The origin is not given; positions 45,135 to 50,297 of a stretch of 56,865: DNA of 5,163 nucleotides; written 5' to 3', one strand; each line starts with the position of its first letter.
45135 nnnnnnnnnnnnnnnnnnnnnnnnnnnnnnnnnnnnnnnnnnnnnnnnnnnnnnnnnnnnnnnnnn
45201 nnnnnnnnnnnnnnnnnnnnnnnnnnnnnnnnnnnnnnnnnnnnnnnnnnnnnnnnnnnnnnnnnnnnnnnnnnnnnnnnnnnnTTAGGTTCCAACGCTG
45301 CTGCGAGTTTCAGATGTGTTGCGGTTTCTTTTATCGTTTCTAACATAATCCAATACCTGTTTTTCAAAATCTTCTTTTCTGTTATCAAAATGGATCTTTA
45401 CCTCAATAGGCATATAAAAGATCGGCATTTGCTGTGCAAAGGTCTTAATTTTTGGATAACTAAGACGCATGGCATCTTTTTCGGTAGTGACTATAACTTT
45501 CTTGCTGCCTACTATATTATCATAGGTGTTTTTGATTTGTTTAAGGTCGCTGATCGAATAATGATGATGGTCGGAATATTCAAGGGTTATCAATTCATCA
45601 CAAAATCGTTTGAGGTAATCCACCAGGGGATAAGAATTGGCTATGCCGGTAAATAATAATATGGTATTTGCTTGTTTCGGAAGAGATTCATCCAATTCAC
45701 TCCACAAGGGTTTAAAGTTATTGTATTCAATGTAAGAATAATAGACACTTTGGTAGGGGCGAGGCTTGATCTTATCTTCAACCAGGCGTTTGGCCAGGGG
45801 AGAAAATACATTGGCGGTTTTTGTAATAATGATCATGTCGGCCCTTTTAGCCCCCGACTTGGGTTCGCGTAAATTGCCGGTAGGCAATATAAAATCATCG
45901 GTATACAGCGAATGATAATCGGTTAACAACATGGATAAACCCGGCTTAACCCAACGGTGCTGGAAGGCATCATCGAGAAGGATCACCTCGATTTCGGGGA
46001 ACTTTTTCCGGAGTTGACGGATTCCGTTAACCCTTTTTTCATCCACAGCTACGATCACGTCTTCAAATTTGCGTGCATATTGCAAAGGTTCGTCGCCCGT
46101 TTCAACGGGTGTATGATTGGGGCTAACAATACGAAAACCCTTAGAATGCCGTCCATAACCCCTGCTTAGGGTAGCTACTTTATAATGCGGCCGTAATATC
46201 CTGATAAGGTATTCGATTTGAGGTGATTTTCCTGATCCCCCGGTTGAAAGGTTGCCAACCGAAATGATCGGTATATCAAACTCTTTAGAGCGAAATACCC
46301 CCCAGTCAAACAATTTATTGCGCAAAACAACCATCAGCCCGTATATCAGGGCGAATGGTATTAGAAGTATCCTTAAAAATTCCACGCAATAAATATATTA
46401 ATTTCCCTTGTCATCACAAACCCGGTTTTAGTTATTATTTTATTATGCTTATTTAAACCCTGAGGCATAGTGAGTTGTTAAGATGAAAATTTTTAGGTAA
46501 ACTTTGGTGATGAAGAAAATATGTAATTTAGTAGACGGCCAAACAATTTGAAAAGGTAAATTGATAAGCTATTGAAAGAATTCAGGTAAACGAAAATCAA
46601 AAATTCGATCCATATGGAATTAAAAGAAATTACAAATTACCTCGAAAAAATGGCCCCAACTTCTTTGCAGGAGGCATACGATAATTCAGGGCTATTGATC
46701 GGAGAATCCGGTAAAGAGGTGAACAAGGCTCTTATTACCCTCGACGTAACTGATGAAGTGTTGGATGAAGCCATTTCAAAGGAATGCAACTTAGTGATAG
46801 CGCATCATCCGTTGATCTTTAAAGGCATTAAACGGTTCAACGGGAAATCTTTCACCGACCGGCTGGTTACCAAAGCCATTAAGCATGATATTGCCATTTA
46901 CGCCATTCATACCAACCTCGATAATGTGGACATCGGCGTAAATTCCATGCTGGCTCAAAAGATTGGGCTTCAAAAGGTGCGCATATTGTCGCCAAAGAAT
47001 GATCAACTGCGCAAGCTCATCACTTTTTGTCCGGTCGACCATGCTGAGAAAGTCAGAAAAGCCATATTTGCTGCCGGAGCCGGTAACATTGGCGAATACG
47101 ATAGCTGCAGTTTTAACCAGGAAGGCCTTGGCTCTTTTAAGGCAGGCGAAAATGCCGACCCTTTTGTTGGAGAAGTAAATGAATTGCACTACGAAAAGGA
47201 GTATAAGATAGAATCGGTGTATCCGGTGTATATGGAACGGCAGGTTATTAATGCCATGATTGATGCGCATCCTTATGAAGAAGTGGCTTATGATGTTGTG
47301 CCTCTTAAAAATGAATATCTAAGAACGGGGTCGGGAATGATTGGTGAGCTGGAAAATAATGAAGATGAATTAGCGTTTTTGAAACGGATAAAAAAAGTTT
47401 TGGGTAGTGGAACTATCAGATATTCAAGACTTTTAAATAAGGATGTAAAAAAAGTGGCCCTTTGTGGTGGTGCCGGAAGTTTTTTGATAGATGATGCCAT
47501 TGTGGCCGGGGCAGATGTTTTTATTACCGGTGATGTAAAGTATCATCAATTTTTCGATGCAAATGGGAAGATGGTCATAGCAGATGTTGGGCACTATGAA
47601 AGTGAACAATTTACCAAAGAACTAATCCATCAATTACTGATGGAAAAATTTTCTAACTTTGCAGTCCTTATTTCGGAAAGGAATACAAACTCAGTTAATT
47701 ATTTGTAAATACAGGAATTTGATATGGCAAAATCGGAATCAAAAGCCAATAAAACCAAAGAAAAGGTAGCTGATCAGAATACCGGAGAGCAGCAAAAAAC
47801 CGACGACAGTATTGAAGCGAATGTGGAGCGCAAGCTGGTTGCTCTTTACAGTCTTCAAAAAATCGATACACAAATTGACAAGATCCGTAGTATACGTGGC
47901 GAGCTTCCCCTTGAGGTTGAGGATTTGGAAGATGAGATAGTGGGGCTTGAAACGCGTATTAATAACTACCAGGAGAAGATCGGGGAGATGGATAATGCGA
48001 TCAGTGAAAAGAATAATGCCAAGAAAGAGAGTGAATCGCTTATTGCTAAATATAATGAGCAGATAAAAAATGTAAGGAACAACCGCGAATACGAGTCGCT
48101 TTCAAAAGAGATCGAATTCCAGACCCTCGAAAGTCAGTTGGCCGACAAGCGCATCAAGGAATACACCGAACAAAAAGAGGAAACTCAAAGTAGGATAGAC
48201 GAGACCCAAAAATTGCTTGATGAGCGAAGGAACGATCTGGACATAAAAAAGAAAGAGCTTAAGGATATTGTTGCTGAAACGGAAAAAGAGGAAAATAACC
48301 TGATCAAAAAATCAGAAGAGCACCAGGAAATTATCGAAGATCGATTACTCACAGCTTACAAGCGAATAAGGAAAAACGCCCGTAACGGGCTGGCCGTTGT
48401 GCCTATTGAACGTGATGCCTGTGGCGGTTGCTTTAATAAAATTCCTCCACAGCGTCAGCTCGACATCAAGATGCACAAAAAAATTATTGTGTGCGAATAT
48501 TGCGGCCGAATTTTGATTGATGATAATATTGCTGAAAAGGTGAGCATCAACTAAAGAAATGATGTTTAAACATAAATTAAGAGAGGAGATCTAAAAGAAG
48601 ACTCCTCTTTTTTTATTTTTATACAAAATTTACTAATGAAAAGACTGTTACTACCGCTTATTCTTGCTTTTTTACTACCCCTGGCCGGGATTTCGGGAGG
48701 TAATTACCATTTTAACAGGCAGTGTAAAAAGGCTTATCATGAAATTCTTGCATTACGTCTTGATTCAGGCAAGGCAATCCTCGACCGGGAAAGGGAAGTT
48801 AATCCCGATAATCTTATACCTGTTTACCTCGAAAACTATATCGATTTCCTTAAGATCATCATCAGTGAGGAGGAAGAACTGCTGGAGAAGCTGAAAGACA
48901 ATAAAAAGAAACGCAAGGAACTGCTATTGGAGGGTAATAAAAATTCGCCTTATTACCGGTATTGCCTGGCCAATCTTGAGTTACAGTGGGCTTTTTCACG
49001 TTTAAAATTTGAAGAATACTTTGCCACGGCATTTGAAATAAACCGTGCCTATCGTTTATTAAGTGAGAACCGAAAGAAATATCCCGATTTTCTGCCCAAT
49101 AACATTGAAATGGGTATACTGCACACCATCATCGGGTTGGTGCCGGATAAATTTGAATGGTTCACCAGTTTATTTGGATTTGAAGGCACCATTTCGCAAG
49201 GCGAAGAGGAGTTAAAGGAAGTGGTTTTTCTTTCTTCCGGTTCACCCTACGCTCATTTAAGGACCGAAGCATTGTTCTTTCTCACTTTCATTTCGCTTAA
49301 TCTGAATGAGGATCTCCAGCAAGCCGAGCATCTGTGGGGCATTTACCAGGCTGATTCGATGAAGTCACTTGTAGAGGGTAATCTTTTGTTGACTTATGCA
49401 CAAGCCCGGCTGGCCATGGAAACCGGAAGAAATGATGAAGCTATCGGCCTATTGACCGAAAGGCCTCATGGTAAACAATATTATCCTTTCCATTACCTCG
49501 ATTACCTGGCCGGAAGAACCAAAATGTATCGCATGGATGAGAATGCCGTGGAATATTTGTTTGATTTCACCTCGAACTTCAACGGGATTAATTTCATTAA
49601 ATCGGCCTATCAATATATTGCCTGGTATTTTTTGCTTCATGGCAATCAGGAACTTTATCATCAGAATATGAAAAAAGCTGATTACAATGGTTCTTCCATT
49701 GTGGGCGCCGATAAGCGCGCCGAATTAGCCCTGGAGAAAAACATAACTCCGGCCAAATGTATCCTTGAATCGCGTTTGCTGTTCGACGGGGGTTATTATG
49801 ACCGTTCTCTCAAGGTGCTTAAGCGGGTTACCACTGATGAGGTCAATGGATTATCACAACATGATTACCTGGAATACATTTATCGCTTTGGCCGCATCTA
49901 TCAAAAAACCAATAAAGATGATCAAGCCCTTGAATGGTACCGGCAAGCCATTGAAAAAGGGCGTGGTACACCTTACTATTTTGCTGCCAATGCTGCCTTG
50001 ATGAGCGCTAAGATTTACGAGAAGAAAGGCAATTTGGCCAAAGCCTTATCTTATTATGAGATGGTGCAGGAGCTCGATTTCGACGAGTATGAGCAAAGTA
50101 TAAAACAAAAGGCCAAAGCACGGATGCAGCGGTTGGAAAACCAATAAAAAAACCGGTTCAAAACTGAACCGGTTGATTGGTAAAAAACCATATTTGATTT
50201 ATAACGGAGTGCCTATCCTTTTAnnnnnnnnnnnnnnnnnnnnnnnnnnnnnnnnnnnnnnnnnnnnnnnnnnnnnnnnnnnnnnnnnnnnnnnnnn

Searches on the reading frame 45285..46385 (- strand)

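Call 35: search_protein_families(library=pfam, proteins=[window:45285-46385:-], max_evalue=0.000001)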
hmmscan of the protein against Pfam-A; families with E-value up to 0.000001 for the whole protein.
window:45285-46385:- (366 aa): 1 family
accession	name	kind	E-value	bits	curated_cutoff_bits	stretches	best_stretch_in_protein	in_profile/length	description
PF02606.20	LpxK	-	1.7e-74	251.3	27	1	5-345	2-324/328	Tetraacyldisaccharide-1-P 4'-kinase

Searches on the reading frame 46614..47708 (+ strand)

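Call 35: search_protein_families(library=pfam, proteins=[window:46614-47708:+], max_evalue=0.000001)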
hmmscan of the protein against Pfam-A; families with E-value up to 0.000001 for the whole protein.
window:46614-47708:+ (364 aa): 1 family
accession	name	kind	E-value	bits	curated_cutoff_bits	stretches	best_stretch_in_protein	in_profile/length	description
PF01784.24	DUF34_NIF3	-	2.8e-80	270.1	23.4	1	1-359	1-255/256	Duf34/NIF3 (NGG1p interacting factor 3)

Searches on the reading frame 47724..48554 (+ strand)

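Call 35: search_protein_families(library=pfam, proteins=[window:47724-48554:+], max_evalue=0.000001)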
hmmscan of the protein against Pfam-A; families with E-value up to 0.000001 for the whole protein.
window:47724-48554:+ (276 aa): 1 family
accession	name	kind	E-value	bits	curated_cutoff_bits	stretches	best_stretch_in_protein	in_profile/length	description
PF02591.20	Zn_ribbon_9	-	4e-14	52.9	29.1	1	232-264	1-33/33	C4-type zinc ribbon domain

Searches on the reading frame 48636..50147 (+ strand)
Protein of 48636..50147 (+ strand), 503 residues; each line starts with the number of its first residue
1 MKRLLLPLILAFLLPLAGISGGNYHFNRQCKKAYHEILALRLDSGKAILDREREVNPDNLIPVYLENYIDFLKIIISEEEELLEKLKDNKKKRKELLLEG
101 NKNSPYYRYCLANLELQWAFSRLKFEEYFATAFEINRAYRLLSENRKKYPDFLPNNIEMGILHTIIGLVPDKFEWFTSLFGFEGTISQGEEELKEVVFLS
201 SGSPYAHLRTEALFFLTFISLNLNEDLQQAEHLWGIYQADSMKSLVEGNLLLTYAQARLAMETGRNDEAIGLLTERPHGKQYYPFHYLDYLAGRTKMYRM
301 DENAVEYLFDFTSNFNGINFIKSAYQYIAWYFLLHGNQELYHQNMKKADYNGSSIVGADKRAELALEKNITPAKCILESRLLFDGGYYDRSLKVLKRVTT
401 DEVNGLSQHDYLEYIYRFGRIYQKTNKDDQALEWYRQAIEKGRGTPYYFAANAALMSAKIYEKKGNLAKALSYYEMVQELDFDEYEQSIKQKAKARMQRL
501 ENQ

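Call 35: search_protein_families(library=pfam, proteins=[window:48636-50147:+], max_evalue=0.000001)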
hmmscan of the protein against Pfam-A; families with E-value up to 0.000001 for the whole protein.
window:48636-50147:+ (503 aa): 2 families
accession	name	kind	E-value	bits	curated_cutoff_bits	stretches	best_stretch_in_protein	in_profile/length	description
PF13176.12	TPR_7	-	1.3e-09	37.8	27.9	0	419-446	6-35/36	Tetratricopeptide repeat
PF13181.12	TPR_8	-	3.4e-07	30.3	25.7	0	413-440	2-29/34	Tetratricopeptide repeat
